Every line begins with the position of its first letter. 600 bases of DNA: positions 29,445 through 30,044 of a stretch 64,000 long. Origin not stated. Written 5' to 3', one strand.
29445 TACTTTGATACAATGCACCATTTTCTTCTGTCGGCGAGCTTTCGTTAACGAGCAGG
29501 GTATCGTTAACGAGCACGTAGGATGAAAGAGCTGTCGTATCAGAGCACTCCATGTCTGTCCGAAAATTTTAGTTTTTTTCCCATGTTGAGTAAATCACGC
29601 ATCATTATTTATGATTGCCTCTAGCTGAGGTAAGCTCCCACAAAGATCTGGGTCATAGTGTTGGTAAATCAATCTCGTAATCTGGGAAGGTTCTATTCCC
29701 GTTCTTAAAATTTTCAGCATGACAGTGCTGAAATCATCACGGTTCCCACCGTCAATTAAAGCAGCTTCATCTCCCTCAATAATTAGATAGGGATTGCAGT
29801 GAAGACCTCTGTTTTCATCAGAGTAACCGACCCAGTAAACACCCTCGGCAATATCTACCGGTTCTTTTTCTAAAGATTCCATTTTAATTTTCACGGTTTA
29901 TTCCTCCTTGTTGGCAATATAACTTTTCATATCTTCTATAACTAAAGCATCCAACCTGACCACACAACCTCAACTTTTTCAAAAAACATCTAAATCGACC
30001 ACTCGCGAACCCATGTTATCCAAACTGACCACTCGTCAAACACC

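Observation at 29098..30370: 1.3-kb non-coding tract packed with periodic direct repeats and iteron-like units flanking a truncated flavodiiron gene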

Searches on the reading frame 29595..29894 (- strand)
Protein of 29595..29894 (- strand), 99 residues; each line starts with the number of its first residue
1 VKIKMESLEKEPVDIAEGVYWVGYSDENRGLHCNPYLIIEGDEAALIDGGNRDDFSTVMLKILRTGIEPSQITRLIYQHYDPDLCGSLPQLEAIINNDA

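Call 10: search_protein_families(library=pfam, proteins=[window:29595-29894:-], max_evalue=0.01)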
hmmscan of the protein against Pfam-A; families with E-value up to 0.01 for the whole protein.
window:29595-29894:- (99 aa): 2 families
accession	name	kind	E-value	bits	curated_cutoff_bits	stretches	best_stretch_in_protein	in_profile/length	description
PF19583.5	ODP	-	1.3e-18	68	27.2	1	31-96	1-65/194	ODP family beta lactamase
PF00753.33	Lactamase_B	-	4.4e-07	30.5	22.7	1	30-94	3-66/196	Metallo-beta-lactamase superfamily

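Call 12: find_encoding_contigs(protein=window:29595-29894:-, flank=10000, max_places=10)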
Protein window:29595-29894:- (99 aa): no gene with exactly this product is on record in the collection.

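Call 66: search_solved_structures(query=window:29595-29894:-, max_evalue=0.001, show_alignments=1)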
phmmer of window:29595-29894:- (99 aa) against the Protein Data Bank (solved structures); distinct sequences matched with E-value up to 0.001: 6.
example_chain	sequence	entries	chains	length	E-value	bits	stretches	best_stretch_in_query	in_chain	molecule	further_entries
6qrq_B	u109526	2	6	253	1.1e-05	28.7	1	23-88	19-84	Oxygen-binding diiron protein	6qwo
4dik_A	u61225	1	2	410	0.00012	25.4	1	28-97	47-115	FLAVOPROTEIN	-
4dil_A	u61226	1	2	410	0.00023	24.4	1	28-97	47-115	FLAVOPROTEIN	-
1vme_A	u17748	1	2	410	0.00023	24.4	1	28-97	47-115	Flavoprotein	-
5v8s_A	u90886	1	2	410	0.00032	24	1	28-97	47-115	Flavoprotein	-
1ycf_A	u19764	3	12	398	0.00048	23.4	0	11-91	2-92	Nitric oxide reductase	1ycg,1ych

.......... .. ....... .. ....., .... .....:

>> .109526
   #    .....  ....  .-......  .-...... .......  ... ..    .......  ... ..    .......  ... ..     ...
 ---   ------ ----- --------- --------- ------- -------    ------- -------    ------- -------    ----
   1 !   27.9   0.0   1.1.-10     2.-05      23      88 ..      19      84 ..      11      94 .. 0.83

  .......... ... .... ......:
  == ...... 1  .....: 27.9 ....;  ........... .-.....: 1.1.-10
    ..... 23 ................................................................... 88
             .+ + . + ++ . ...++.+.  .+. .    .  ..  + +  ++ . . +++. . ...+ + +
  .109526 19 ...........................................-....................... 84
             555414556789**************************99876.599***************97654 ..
